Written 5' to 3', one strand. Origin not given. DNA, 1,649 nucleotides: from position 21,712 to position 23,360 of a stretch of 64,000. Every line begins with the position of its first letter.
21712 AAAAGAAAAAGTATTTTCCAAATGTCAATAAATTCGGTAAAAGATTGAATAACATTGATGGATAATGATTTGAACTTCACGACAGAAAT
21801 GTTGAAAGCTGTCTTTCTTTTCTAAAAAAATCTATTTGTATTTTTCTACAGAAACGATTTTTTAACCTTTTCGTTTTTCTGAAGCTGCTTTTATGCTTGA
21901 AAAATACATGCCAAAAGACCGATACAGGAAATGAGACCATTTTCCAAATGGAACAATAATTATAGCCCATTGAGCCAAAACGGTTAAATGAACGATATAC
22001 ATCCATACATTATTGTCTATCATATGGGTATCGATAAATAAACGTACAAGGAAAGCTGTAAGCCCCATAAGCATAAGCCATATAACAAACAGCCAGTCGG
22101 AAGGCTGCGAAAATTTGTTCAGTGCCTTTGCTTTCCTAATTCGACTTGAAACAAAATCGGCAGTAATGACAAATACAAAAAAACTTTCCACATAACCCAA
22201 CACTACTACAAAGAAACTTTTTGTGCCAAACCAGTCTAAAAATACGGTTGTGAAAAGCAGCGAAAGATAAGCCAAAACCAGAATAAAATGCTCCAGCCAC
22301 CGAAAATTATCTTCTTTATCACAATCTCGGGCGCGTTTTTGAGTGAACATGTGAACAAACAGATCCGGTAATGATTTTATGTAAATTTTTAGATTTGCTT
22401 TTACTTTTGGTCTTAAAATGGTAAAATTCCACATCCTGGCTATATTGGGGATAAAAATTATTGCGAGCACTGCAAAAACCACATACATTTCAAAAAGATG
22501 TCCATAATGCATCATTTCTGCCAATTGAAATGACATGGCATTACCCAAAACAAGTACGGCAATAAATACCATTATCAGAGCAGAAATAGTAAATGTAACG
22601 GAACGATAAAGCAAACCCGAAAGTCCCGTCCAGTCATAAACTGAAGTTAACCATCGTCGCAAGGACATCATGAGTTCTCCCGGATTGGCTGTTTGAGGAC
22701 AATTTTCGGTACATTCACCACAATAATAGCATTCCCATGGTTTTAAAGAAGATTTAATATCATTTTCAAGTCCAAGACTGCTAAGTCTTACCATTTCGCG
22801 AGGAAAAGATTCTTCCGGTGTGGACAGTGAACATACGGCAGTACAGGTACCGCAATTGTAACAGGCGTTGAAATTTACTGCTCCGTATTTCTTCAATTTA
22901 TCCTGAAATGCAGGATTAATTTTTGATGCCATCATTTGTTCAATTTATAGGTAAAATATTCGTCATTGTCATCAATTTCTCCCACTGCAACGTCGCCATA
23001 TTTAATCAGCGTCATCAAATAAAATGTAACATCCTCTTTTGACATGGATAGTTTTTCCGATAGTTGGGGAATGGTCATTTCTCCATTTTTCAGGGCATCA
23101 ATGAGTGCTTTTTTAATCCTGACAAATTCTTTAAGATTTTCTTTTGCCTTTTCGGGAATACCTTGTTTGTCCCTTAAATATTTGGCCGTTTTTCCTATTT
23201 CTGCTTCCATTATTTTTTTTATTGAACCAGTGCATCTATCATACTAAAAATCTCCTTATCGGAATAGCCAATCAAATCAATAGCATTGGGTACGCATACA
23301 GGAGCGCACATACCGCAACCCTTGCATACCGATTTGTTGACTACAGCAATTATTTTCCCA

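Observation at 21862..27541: Seven-gene TusA/DsrE plus Qmo/Hdr-like membrane redox operon with no CCG-domain subunit and no apr, sat or dsr genes in the window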

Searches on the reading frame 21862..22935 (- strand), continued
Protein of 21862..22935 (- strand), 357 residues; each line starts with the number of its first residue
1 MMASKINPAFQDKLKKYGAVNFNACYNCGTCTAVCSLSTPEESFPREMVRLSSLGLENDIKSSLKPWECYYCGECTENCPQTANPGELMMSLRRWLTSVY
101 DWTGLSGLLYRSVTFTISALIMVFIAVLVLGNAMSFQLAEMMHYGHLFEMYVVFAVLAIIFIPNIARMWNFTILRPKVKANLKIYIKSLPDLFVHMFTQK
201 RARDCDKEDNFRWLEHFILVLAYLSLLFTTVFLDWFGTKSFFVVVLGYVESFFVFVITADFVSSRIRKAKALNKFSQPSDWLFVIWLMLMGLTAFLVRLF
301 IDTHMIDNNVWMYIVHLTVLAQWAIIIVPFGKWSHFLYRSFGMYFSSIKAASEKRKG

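Call 77: fold_search(model_id=the predicted structure, library=pdb)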
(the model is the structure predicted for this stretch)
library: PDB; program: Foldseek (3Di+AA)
matches with E <= 10: 224; with E <= 0.001: 0
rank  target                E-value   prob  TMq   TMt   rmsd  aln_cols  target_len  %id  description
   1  7bkb_C                1.2e-01  1.00  0.24  0.43   2.8        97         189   34  Formate dehydrogenase - heterodisulfide reductase - formylmethanofuran dehydrogenase complex from Methanospirillum hun (released 2021-09-29)
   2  8rvu_C                2.2e-01  1.00  0.24  0.43   3.3       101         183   29  CryoEM structure of the Elp-Hdr complex of Methanothermobacter marburgensis state 2 (composite structure) (released 2025-05-14)
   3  8xma_B                4.7e-01  0.41  0.19  0.21  15.8       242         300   13  Cryo-EM structure of human ZnT1 WT, in the presence of zinc, determined in an outward-facing conformation (released 2024-10-30)
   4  7vgv_B                5.8e-01  0.47  0.25  0.31  18.9       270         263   12  Anion free form of light-driven chloride ion-pumping rhodopsin, NM-R3, structure determined by serial femtosecond crys (released 2022-02-16)
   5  7p5c_A                7.2e-01  0.08  0.13  0.12  29.0       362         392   12  Cryo-EM structure of human TTYH3 in Ca2+ and GDN (released 2021-08-11)
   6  3ir5_C                8.6e-01  0.96  0.30  0.46   9.0       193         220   12  Crystal structure of NarGHI mutant NarG-H49C (released 2010-01-05)
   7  6z10_A                9.8e-01  0.16  0.21  0.24  18.3       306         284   11  Crystal structure of a humanized (K18E, K269N) rat succinate receptor SUCNR1 (GPR91) in complex with a nanobody and an (released 2020-09-16)
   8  7wu2_R                9.8e-01  0.10  0.15  0.18  19.6       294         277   15  Cryo-EM structure of the adhesion GPCR ADGRD1 in complex with miniGs (released 2022-04-27)
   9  7p5j_A                1.0e+00  0.06  0.13  0.11  28.8       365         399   12  Cryo-EM structure of human TTYH1 in GDN (released 2021-08-11)
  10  1y5l_C                1.1e+00  0.92  0.29  0.47  10.1       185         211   12  The crystal structure of the NarGHI mutant NarI-H66Y (released 2005-03-08)
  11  6z4v_AAA              1.1e+00  0.12  0.17  0.14  21.7       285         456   12  Crystal structure of the neurotensin receptor 1 (NTSR1-H4bmx) in complex with NTS8-13 (released 2021-02-10)
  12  6h2f_C                1.1e+00  0.06  0.12  0.13  35.8       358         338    8  Structure of the pre-pore AhlB of the tripartite alpha-pore forming toxin, AHL, from Aeromonas hydrophila. (released 2019-07-10)
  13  5b2n                  1.2e+00  0.28  0.24  0.31  17.9       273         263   10  Crystal structure of the light-driven chloride ion-pumping rhodopsin, ClP, from Nonlabens marinus (released 2016-07-13)
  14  7na7_R                1.2e+00  0.16  0.21  0.24  17.6       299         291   15  Structures of human ghrelin receptor-Gi complexes with ghrelin and a synthetic agonist (released 2021-12-15)
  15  6rnk_A                1.2e+00  0.15  0.21  0.24  18.8       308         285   11  Crystal structure of a humanized (K18E, K269N) rat succinate receptor SUCNR1 (GPR91) in complex with a nanobody and an (released 2019-08-14)
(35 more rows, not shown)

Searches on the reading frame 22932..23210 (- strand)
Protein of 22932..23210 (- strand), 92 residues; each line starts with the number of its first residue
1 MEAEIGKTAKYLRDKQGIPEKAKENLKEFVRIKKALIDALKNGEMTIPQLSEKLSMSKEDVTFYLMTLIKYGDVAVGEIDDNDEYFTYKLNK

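Call 3: search_protein_families(library=pfam, proteins=[window:22932-23210:-], max_evalue=0.01)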
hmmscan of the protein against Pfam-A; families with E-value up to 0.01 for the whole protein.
window:22932-23210:- (92 aa): 3 families
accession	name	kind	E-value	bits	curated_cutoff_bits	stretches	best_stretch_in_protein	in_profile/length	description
PF01399.33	PCI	-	0.0021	18.7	22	1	41-86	36-80/84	PCI domain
PF08221.17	HTH_9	-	0.0077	16.8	23.4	0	40-71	23-54/62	RNA polymerase III subunit RPC82 helix-turn-helix domain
PF01022.26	HTH_5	-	0.0088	16.3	22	0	36-70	7-41/47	Bacterial regulatory protein, arsR family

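Call 4: search_protein_families(library=ncbifam, proteins=[window:22932-23210:-], max_evalue=0.01)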
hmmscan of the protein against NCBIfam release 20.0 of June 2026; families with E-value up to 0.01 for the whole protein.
window:22932-23210:- (92 aa): 2 families
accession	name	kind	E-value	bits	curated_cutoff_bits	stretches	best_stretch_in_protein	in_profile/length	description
TIGR02980.1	SigBFG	subfamily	0.00038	20.2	234.35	1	5-77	65-139/227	SigB/SigF/SigG family RNA polymerase sigma factor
TIGR04176.1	MarR_EPS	equivalog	0.0092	16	88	0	41-88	15-62/105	MarR family EPS-associated transcriptional regulator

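Call 51: find_homologous_proteins(query=window:22932-23210:-, max_evalue=0.001)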
Query window:22932-23210:- (92 aa): 112 proteins with E <= 0.001 among 115 candidates.
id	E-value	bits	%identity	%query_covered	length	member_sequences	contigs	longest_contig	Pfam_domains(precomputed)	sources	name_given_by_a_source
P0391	1.0e-51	190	100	100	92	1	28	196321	-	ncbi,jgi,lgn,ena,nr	ncbi:MAG: hypothetical protein KBG33_02080 [Paludibacteraceae bacterium]|nr:hypothetical protein [Pa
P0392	1.0e-51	190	100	100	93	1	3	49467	-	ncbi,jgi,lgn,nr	ncbi:MAG TPA: hypothetical protein PLW20_05435 [Paludibacteraceae bacterium]|nr:hypothetical protein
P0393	1.4e-51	190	99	100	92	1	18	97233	-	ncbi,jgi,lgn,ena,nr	ncbi:MAG TPA: hypothetical protein P5157_00460 [Paludibacteraceae bacterium]|nr:hypothetical protein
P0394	1.4e-51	190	99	100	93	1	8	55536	-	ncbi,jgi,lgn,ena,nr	ncbi:MAG TPA: hypothetical protein PLZ54_07425 [Paludibacteraceae bacterium]|nr:hypothetical protein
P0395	1.9e-51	189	99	100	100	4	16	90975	-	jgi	jgi:DNA-directed RNA polymerase specialized sigma subunit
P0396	1.9e-51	189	99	100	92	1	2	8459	-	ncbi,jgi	-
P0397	2.6e-51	189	98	100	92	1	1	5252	-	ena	-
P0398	3.0e-51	189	99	99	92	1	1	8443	-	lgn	-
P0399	4.0e-51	188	98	100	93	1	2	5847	-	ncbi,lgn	-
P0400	1.5e-50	186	98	100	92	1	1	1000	-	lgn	-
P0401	5.0e-49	181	95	100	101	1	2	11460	-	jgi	jgi:DNA-directed RNA polymerase specialized sigma subunit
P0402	1.2e-48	180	93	100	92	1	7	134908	-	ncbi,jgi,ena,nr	ncbi:MAG TPA: hypothetical protein PK903_03545 [Paludibacteraceae bacterium]|jgi:DNA-directed RNA po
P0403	1.4e-48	180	93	100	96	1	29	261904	-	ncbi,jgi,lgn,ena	jgi:DNA-directed RNA polymerase specialized sigma subunit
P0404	4.3e-48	178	92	100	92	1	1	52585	-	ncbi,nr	ncbi:MAG: hypothetical protein KBG17_02085 [Paludibacteraceae bacterium]|nr:hypothetical protein [Pa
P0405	4.6e-48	178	92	100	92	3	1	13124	-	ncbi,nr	ncbi:MAG: hypothetical protein KBA43_05955 [Paludibacteraceae bacterium]|nr:hypothetical protein [Pa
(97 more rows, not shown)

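Call 55: predict_structure(alignment_id=A2)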
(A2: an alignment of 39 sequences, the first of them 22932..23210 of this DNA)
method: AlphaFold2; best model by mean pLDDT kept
length: 92 residues; sequences in the alignment: 39
mean_pLDDT: 88.2   pTM: 0.71
mean pLDDT of the five models: 88.2, 86.6, 86.0, 85.3, 83.4
residues with pLDDT >= 90: 67; 70-90: 9; 50-70: 14; < 50: 2
segments of 3 or more residues with pLDDT < 50: none
pLDDT, mean of each block of 10 residues (from residue 1): 58 73 94 97 95 97 97 93 90 83
secondary structure, 60 per line:
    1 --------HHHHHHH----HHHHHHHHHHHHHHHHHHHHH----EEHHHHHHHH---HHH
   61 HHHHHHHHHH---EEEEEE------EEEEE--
elements in order: H9-15 H20-40 H47-54 H58-70 E74-79 E86-90

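Call 58: fold_search(model_id=the predicted structure, library=pdb)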
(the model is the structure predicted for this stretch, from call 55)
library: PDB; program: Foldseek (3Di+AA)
matches with E <= 10: 1835; with E <= 0.001: 4
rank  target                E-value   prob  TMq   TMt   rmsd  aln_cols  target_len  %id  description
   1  1smt_A                4.4e-04  1.00  0.57  0.54   6.9        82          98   20  SMTB REPRESSOR FROM SYNECHOCOCCUS PCC7942 (released 1997-12-03)
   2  1smt_B                4.7e-04  1.00  0.58  0.53   7.4        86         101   19  SMTB REPRESSOR FROM SYNECHOCOCCUS PCC7942 (released 1997-12-03)
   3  1r23_A                5.0e-04  1.00  0.58  0.51   8.2        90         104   19  Crystal structure of the cyanobacterial metallothionein repressor SmtB in the Zn1-form (one Zn(II) per dimer) (released 2004-05-18)
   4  1r1t_B                9.7e-04  1.00  0.57  0.53   7.3        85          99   19  Crystal structure of the cyanobacterial metallothionein repressor SmtB in the apo-form (released 2004-05-18)
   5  1r1u_A                1.3e-03  1.00  0.56  0.55   5.9        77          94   19  Crystal structure of the metal-sensing transcriptional repressor CzrA from Staphylococcus aureus in the apo-form (released 2004-05-18)
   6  1r22_B                1.5e-03  1.00  0.58  0.55   6.0        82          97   20  Crystal structure of the cyanobacterial metallothionein repressor SmtB (C14S/C61S/C121S mutant) in the Zn2alpha5-form (released 2004-05-18)
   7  6cdb_A                1.5e-03  1.00  0.55  0.53   6.4        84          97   21  Crystal Structure of V66L CzrA in the Zn(II)bound state (released 2018-07-11)
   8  1r1u_B                1.6e-03  1.00  0.55  0.55   6.1        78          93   20  Crystal structure of the metal-sensing transcriptional repressor CzrA from Staphylococcus aureus in the apo-form (released 2004-05-18)
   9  3jth_A                1.7e-03  1.00  0.55  0.53   6.4        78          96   22  Crystal structure of a transcriptional regulator HlyU from Vibrio vulnificus CMCP6 (released 2010-03-16)
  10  6o8k                  1.9e-03  1.00  0.57  0.57   5.0        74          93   22  Crystal Structure of apo and reduced Sulfide-responsive transcriptional repressor (SqrR) from Rhodobacter capsulatus. (released 2020-04-01)
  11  6cda                  1.9e-03  1.00  0.55  0.53   6.3        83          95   22  Crystal structure of L34A CzrA in the Zn(II)bound state (released 2018-07-11)
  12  6cdb_B                1.9e-03  1.00  0.55  0.53   6.4        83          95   20  Crystal Structure of V66L CzrA in the Zn(II)bound state (released 2018-07-11)
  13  7dvs_D                1.9e-03  1.00  0.59  0.51   6.3        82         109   22  Crystal structure of Apo (heme-free) PefR (released 2021-09-29)
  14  4omz_B                1.9e-03  1.00  0.53  0.50   6.6        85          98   18  Crystal Structure of NolR from Sinorhizobium fredii (released 2014-04-16)
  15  4k2e_A                2.1e-03  1.00  0.55  0.53   6.8        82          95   20  HlyU from Vibrio cholerae N16961 (released 2014-04-30)
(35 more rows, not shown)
